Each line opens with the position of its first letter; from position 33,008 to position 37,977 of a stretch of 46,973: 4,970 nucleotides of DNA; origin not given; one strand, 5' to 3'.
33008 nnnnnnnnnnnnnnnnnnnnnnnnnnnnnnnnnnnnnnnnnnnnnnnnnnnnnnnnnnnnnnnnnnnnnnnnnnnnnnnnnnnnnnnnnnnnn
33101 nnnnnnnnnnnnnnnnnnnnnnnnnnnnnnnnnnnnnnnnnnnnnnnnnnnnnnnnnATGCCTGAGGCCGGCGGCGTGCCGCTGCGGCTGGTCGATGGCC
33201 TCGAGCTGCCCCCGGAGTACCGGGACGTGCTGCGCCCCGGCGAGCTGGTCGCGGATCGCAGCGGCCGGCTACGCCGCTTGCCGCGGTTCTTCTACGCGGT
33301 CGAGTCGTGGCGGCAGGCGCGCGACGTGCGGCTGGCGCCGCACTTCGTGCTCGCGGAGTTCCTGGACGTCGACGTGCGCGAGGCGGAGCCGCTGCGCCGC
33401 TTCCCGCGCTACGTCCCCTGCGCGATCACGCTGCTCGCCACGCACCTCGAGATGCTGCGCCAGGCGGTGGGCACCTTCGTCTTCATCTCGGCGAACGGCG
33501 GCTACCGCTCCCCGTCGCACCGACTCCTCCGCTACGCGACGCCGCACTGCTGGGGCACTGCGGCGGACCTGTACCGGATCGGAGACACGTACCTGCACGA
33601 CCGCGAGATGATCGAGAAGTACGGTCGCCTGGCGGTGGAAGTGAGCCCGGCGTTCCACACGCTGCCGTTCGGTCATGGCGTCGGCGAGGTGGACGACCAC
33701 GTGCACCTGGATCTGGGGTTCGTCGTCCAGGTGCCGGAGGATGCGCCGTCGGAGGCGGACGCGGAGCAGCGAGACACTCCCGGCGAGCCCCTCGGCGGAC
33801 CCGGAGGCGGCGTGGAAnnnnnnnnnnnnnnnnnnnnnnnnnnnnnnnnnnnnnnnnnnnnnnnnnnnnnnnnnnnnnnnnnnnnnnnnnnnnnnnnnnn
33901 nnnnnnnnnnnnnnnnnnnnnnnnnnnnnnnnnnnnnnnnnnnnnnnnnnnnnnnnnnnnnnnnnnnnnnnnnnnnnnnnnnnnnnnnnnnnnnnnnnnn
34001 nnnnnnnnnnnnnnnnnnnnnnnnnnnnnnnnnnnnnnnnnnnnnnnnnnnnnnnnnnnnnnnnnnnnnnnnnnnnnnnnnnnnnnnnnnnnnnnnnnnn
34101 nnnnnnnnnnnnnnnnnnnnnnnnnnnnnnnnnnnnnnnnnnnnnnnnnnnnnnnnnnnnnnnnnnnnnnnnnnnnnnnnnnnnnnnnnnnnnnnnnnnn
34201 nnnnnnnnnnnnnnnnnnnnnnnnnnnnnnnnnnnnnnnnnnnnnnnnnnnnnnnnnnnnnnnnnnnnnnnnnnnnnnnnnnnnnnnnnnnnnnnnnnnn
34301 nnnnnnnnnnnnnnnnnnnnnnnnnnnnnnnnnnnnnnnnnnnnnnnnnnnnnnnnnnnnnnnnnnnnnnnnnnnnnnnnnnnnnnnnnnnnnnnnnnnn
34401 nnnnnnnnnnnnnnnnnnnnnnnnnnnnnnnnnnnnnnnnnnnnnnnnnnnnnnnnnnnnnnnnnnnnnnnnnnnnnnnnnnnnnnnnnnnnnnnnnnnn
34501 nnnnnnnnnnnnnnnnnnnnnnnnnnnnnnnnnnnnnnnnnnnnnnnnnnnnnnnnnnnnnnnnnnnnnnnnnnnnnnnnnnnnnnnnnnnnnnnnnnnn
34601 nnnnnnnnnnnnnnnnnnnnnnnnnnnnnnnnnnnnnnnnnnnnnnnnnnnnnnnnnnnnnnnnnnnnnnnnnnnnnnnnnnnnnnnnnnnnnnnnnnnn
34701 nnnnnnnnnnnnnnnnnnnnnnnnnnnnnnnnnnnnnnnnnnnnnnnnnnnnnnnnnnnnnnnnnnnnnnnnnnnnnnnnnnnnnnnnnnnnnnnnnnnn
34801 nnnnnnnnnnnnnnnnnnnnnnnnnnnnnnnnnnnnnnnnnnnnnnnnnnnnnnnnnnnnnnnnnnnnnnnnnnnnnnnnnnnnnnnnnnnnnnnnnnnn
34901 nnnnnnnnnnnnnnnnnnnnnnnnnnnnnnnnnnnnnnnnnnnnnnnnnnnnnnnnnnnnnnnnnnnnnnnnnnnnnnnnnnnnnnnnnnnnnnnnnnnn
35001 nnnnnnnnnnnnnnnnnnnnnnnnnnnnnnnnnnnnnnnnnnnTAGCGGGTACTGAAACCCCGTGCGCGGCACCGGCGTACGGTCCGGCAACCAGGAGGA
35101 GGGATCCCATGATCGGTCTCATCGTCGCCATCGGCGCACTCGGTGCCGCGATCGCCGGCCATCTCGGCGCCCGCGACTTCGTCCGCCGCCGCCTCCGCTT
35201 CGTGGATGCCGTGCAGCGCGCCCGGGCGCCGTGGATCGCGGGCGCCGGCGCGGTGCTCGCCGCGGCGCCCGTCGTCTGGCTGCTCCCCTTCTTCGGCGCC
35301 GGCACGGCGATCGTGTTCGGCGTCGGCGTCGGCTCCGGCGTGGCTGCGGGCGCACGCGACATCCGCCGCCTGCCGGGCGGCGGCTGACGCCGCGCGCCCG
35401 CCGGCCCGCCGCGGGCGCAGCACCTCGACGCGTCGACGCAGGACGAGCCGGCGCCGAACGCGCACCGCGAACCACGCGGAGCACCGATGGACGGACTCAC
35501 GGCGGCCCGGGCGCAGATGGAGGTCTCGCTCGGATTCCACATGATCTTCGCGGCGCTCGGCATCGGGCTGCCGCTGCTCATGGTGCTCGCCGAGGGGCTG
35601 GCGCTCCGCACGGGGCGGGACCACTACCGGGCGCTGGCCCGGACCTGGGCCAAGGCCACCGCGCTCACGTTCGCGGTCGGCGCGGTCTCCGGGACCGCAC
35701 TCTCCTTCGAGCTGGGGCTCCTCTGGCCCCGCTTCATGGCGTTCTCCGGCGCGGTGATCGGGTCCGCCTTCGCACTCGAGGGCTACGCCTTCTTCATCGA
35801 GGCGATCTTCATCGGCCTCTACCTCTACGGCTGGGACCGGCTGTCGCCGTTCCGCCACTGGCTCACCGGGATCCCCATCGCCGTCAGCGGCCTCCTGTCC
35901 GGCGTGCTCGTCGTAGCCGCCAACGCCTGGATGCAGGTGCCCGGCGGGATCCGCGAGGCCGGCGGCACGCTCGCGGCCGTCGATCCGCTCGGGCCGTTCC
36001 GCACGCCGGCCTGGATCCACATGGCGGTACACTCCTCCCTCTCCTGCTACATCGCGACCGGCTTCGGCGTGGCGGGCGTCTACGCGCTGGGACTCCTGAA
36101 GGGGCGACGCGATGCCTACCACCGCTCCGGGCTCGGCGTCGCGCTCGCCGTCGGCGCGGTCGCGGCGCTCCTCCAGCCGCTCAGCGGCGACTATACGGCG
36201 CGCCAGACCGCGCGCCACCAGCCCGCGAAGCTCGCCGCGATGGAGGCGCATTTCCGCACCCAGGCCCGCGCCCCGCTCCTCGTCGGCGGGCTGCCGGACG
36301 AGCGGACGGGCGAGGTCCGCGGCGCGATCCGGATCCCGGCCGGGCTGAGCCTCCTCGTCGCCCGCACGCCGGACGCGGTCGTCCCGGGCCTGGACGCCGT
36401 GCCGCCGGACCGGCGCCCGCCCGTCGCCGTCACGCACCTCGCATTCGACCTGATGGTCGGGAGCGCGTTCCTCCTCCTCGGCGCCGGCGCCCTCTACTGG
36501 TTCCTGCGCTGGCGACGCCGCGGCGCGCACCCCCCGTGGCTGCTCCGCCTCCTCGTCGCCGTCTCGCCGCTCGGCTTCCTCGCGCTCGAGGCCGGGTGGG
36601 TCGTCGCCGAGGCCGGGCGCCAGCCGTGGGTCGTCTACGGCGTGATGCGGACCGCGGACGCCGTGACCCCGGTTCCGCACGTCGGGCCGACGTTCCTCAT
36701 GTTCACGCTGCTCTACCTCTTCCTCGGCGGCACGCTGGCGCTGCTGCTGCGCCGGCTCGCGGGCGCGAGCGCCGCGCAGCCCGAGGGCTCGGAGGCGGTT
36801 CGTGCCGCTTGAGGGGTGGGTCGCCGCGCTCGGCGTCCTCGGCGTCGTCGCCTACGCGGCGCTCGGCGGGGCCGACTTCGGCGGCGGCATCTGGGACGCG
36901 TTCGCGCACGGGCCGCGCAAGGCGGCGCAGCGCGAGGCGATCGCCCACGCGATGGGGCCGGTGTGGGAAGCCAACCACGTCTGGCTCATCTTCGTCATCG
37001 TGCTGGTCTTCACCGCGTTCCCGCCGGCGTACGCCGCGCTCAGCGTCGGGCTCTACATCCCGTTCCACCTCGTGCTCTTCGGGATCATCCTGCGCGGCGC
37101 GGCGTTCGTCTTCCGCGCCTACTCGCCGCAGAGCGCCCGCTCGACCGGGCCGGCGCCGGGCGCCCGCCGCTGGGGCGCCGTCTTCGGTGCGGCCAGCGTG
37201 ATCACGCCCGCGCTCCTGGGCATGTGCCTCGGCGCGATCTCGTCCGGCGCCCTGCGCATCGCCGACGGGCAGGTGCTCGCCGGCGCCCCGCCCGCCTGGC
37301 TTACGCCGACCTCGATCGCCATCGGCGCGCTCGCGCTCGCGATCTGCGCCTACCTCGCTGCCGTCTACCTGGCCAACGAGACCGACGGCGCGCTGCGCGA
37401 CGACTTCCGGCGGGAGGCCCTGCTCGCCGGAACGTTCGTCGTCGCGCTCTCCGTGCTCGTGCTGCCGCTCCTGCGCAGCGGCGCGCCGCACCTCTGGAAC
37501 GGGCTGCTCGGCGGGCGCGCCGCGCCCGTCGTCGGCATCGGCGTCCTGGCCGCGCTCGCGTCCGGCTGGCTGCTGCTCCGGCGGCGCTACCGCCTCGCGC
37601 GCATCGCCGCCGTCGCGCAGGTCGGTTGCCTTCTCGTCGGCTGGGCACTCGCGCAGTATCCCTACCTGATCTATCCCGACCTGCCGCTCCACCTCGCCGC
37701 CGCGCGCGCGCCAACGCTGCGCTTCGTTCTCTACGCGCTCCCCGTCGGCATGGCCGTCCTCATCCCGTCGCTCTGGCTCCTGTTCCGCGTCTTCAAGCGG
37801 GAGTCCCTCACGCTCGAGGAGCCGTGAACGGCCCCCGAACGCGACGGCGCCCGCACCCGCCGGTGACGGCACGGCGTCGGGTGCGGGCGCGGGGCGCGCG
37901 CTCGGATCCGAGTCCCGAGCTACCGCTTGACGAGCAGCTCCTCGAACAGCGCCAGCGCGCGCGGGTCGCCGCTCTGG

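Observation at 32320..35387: Translationally coupled cassette: cytoplasmic beta-lactamase-fold hydrolase + cytoplasmic M15 zinc peptidase + orphan GS-fold ligase (+ small membrane protein)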

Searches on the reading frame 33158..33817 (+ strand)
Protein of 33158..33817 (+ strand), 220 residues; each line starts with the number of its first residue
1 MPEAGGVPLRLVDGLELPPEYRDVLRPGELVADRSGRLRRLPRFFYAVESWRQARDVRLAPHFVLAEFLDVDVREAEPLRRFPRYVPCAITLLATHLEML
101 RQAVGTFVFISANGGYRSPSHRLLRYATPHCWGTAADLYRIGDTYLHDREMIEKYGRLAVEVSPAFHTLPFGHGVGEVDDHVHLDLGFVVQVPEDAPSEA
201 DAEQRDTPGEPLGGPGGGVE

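Call 4: search_protein_families(library=pfam, proteins=[window:33158-33817:+], max_evalue=1)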
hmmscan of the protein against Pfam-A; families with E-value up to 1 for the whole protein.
window:33158-33817:+ (220 aa): 0 families

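Call 5: search_protein_families(library=ncbifam, proteins=[window:33158-33817:+], max_evalue=1)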
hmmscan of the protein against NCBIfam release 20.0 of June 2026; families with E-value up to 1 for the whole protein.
window:33158-33817:+ (220 aa): 0 families
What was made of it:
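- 33158..33820 (+): g2: leaderless, divergent M15A/LAS-fold metallopeptidase-like protein (220 aa) with a conserved N-terminal extension of about 55 aa. No Pfam or NCBIfam hit for the window copy (calls 4, 5).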

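Call 6: search_protein_families(library=padloc, proteins=[window:33158-33817:+], max_evalue=1)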
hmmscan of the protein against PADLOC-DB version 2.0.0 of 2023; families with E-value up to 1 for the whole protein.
window:33158-33817:+ (220 aa): 0 families

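Call 7: search_protein_families(library=phrogs, proteins=[window:33158-33817:+], max_evalue=1)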
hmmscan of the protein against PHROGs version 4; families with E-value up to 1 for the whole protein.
window:33158-33817:+ (220 aa): 1 family
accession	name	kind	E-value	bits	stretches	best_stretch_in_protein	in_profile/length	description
phrog_894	-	lysis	1.4e-05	25.3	1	52-164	39-141/389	endolysin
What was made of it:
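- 33158..33820 (+): PHROG endolysin family phrog_894, E=1.4e-5 (call 7).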

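Call 8: search_solved_structures(query=window:33158-33817:+, max_evalue=10, show_alignments=2)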
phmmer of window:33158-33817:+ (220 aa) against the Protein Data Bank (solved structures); distinct sequences matched with E-value up to 10: 0.

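Call 15: find_homologous_proteins(query=window:33158-33817:+)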
Query window:33158-33817:+ (220 aa): 2716 proteins with E <= 0.001 among 4280 candidates; the best 120 are listed.
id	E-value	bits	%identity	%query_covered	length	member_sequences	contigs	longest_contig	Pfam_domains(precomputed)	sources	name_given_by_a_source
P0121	4.2e-139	480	96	100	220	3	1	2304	-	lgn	-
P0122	3.4e-129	448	90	100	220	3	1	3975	-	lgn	-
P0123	2.9e-83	297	62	96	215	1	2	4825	-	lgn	-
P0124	2.9e-82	294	65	91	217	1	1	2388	-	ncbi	-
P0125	7.9e-82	293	63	92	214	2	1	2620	-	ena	-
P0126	9.4e-82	292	64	91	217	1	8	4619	-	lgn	-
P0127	2.3e-81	291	67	87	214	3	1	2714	-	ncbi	-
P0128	3.2e-81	291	66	87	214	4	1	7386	-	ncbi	ncbi:MAG TPA: hypothetical protein VF832_18455 [Longimicrobiales bacterium]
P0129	4.4e-81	290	64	91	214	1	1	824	-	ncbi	-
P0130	6.3e-81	290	64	90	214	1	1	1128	-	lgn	-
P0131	5.7e-80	287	64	89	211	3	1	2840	-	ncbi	-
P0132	2.5e-79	284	64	90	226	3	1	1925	-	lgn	-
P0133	3.5e-79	284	61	92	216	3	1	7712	-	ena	-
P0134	5.6e-79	283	62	95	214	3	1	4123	-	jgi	-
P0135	1.1e-78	282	65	87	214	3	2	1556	-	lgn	-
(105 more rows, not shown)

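Call 35: predict_structure(alignment_id=A2)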
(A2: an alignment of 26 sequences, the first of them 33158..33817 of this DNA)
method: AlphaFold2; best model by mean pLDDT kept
length: 220 residues; sequences in the alignment: 26
mean_pLDDT: 80.3   pTM: 0.77
mean pLDDT of the five models: 80.3, 80.2, 79.9, 78.9, 77.8
residues with pLDDT >= 90: 85; 70-90: 83; 50-70: 34; < 50: 18
segments of 3 or more residues with pLDDT < 50: 1-3, 206-211, 216-220
pLDDT, mean of each block of 10 residues (from residue 1): 67 94 88 77 91 94 91 78 88 92 95 66 62 84 94 95 87 83 74 63 55 47
secondary structure, 60 per line:
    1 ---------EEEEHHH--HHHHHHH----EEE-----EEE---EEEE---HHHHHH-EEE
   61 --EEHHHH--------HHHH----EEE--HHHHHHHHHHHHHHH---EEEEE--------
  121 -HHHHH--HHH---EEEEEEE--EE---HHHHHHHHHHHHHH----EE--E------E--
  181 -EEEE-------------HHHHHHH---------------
elements in order: E10-13 H19-25 E30-32 E38-40 E44-47 H51-56 E58-60 H65-68 H77-80 E85-87 H90-104 E108-112 H122-126 E135-141 H149-162 E182-185 H199-205

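Call 38: fold_search(model_id=the predicted structure, library=pdb)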
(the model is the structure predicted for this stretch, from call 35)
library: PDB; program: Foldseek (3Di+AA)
matches with E <= 10: 54; with E <= 0.001: 0
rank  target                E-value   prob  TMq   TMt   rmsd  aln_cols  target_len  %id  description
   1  1ise                  4.8e-01  0.14  0.18  0.21  12.2       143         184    8  Crystal structure of a mutant of ribosome recycling factor from Escherichia coli, Arg132Gly (released 2003-10-07)
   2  1tzp_A                6.9e-01  0.13  0.26  0.24   9.0       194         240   12  MEPA, inactive form without ZN in P21 (released 2004-09-07)
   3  4mph_A                7.8e-01  0.20  0.29  0.34   9.2       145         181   13  Crystal structure of BaLdcB / VanY-like L,D-carboxypeptidase Zinc(II)-bound (released 2013-09-25)
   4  6a6a_A                8.3e-01  0.14  0.27  0.32  11.6       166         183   13  VanYB in complex with D-Alanine (released 2018-09-05)
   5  5hnm_C                9.4e-01  0.18  0.31  0.36   7.8       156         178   14  Crystal structure of vancomycin resistance D,D-pentapeptidase VanY E175A mutant from VanB-type resistance cassette in  (released 2016-02-10)
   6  6mrs                  1.2e+00  0.11  0.18  0.35   6.5        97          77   13  De novo designed protein Peak6 (released 2019-06-12)
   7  4ox3                  1.3e+00  0.15  0.28  0.29   6.5       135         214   12  Structure of the LdcB LD-carboxypeptidase reveals the molecular basis of peptidoglycan recognition (released 2014-06-11)
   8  4mph_B                1.5e+00  0.16  0.31  0.35   5.6       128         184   15  Crystal structure of BaLdcB / VanY-like L,D-carboxypeptidase Zinc(II)-bound (released 2013-09-25)
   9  8btr_Sb               1.5e+00  0.05  0.12  0.18  11.1        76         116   16  Giardia Ribosome in PRE-T Hybrid State (D2) (released 2023-03-22)
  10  4nt9_A                1.6e+00  0.06  0.24  0.28  12.8       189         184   14  Crystal structure of an L,D-carboxypeptidase DacB from Streptococcus pneumonia (released 2014-11-12)
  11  4jid_B                1.7e+00  0.12  0.29  0.34   9.2       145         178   12  Crystal structure of BaLdcB / VanY-like L,D-carboxypeptidase Zinc(II)-free (released 2013-04-03)
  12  4bnd_A                1.7e+00  0.12  0.22  0.19   6.1       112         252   12  Structure of an atypical alpha-phosphoglucomutase similar to eukaryotic phosphomannomutases (released 2013-10-02)
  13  6t8b_A                1.7e+00  0.12  0.24  0.15   7.9       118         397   11  FtsK motor domain with dsDNA, translocating state (released 2019-11-20)
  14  4bnd_B                1.7e+00  0.10  0.23  0.21   7.8       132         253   11  Structure of an atypical alpha-phosphoglucomutase similar to eukaryotic phosphomannomutases (released 2013-10-02)
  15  5hnm_E                1.8e+00  0.10  0.27  0.32  10.5       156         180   13  Crystal structure of vancomycin resistance D,D-pentapeptidase VanY E175A mutant from VanB-type resistance cassette in  (released 2016-02-10)
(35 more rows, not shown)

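Call 40: search_protein_families(library=pfam, alignment_id=A2, max_evalue=10)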
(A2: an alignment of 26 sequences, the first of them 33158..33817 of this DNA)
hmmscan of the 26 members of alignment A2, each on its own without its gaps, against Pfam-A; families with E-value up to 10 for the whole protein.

A. member 1, window:33158-33817:+ (220 aa): 0 families

B. families by the number of members that match (of 26 scanned): 2 families
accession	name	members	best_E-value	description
PF08291.16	Peptidase_M15_3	15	0.0073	Peptidase M15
PF22151.2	Fer4_NDSU1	1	0.16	NADH-ubiquinone oxidoreductase NDSU1/NuoG-like, 4Fe-4S domain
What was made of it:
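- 33158..33820 (+): Weak Peptidase_M15_3 hits in 15 of 26 homologues, best E 0.007 (call 40).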

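Call 42: fold_search(model_id=the predicted structure, library=viral)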
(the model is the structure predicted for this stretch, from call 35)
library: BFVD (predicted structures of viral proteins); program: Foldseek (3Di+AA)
matches with E <= 10: 119; with E <= 0.001: 4
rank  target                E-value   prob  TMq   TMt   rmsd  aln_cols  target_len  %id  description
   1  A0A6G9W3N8            6.2e-05  1.00  0.40  0.52   3.5       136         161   22  (no name in the UniProt tables at hand)
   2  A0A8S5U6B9            6.8e-04  1.00  0.37  0.25   4.4       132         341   24  Peptidase [Myoviridae sp. ctBCv9]
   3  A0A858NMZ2            7.2e-04  1.00  0.39  0.63   3.7       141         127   17  (no name in the UniProt tables at hand)
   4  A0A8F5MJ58            9.2e-04  1.00  0.38  0.47   4.3       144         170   19  Peptidase [Microvirus mar52]
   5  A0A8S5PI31            1.3e-03  1.00  0.39  0.26   3.3       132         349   19  Peptidase [Siphoviridae sp. ctsxw88]
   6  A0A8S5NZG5            2.2e-03  1.00  0.40  0.38   3.8       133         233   21  Peptidase [Siphoviridae sp. ctTBR23]
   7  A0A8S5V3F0            2.5e-03  1.00  0.40  0.55   4.2       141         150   20  Peptidase [Myoviridae sp. ctk6V34]
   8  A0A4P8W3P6            2.5e-03  1.00  0.43  0.52   5.6       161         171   21  (no name in the UniProt tables at hand)
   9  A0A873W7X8            4.5e-03  1.00  0.39  0.54   6.9       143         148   17  (no name in the UniProt tables at hand)
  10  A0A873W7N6            1.0e-02  0.99  0.40  0.57   4.6       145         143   15  (no name in the UniProt tables at hand)
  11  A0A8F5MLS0            1.0e-02  0.97  0.34  0.32   6.1       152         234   16  Peptidase M15A C-terminal domain-containing protein [Microvirus mar50]
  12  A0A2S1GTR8            1.5e-02  0.96  0.33  0.43   6.9       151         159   20  Peptidase M15 [Marinomonas phage YY]
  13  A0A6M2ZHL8            4.9e-02  0.72  0.28  0.07   9.8       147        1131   20  D-alanyl-D-alanine carboxypeptidase [Synechococcus phage S-SCSM1]
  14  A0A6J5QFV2            2.6e-01  0.25  0.28  0.13  12.9       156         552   16  Peptidase M15B [uncultured Caudovirales phage]
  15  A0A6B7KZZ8            3.3e-01  0.20  0.23  0.35   6.9        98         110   10  (no name in the UniProt tables at hand)
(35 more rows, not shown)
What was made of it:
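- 33158..33820 (+): The AF2 model (pLDDT 80, call 35) matches phage M15/M15A peptidases in BFVD at E 6e-5 to 1e-2, rmsd 3.5-4.4 A (call 42).
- On Peptidase M15A (Pfam PF08291 Peptidase_M15_3), LAS fold: The AF2 model (pLDDT 80) matches phage M15/M15A peptidases at E 6e-5 to 1e-2, probability 1.0, rmsd 3.5-4.4 A over about 135 columns (calls 35, 42).
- The g2 fold is that of cell-wall peptidases (call 42).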

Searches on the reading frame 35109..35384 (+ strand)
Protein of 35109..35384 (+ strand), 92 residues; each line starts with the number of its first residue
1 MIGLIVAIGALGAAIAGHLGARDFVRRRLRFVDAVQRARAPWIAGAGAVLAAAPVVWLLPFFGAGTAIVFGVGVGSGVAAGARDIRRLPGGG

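Call 4: search_protein_families(library=pfam, proteins=[window:35109-35384:+], max_evalue=1)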
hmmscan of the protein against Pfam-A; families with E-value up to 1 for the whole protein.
window:35109-35384:+ (92 aa): 0 families

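Call 5: search_protein_families(library=ncbifam, proteins=[window:35109-35384:+], max_evalue=1)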
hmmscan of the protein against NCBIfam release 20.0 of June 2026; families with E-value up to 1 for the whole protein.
window:35109-35384:+ (92 aa): 0 families

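Call 6: search_protein_families(library=padloc, proteins=[window:35109-35384:+], max_evalue=1)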
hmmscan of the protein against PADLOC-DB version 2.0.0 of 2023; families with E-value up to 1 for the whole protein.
window:35109-35384:+ (92 aa): 0 families

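Call 7: search_protein_families(library=phrogs, proteins=[window:35109-35384:+], max_evalue=1)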
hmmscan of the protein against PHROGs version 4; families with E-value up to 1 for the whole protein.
window:35109-35384:+ (92 aa): 0 families
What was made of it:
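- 35109..35387 (+): g4: 92-aa two-TM protein. An adjacent, lineage-specific neighbour, not part of the conserved unit. No family hit (calls 4-7).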

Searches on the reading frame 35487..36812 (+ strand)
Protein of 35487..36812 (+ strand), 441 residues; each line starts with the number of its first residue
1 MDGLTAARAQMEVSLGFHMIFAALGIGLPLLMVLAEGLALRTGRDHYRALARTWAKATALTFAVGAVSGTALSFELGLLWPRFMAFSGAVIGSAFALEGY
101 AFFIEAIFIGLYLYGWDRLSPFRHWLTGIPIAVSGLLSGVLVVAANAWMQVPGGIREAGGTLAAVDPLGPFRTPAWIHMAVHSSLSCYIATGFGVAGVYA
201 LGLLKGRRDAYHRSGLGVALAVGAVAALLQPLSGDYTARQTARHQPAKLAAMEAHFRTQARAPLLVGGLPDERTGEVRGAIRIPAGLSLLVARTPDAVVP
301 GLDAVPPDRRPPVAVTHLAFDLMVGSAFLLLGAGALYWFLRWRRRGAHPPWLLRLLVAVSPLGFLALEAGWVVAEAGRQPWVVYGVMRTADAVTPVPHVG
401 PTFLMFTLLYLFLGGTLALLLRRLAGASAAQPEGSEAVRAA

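Call 75: search_protein_families(library=pfam, proteins=[window:35487-36812:+], max_evalue=0.00001)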
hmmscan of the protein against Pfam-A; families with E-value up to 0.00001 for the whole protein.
window:35487-36812:+ (441 aa): 1 family
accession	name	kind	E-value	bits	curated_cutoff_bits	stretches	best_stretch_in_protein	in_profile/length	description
PF01654.22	Cyt_bd_oxida_I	-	9.3e-137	456.4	26.2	1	7-425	2-414/418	Cytochrome bd terminal oxidase subunit I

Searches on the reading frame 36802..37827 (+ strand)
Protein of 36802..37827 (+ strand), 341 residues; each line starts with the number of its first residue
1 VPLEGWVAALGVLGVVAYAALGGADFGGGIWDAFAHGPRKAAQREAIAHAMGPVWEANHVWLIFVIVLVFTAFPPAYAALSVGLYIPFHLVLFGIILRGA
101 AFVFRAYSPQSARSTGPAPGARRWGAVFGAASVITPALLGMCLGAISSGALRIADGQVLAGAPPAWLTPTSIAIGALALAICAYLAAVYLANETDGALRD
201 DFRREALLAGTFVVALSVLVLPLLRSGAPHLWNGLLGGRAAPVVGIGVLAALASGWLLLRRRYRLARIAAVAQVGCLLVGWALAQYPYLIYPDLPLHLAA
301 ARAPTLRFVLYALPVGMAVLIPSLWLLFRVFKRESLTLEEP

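Call 75: search_protein_families(library=pfam, proteins=[window:36802-37827:+], max_evalue=0.00001)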
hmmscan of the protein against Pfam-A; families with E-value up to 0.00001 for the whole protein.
window:36802-37827:+ (341 aa): 1 family
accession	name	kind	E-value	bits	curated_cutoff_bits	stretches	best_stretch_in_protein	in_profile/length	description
PF02322.20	Cyt_bd_oxida_II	-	4.3e-69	233.6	35.6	1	7-331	5-302/302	Cytochrome bd terminal oxidase subunit II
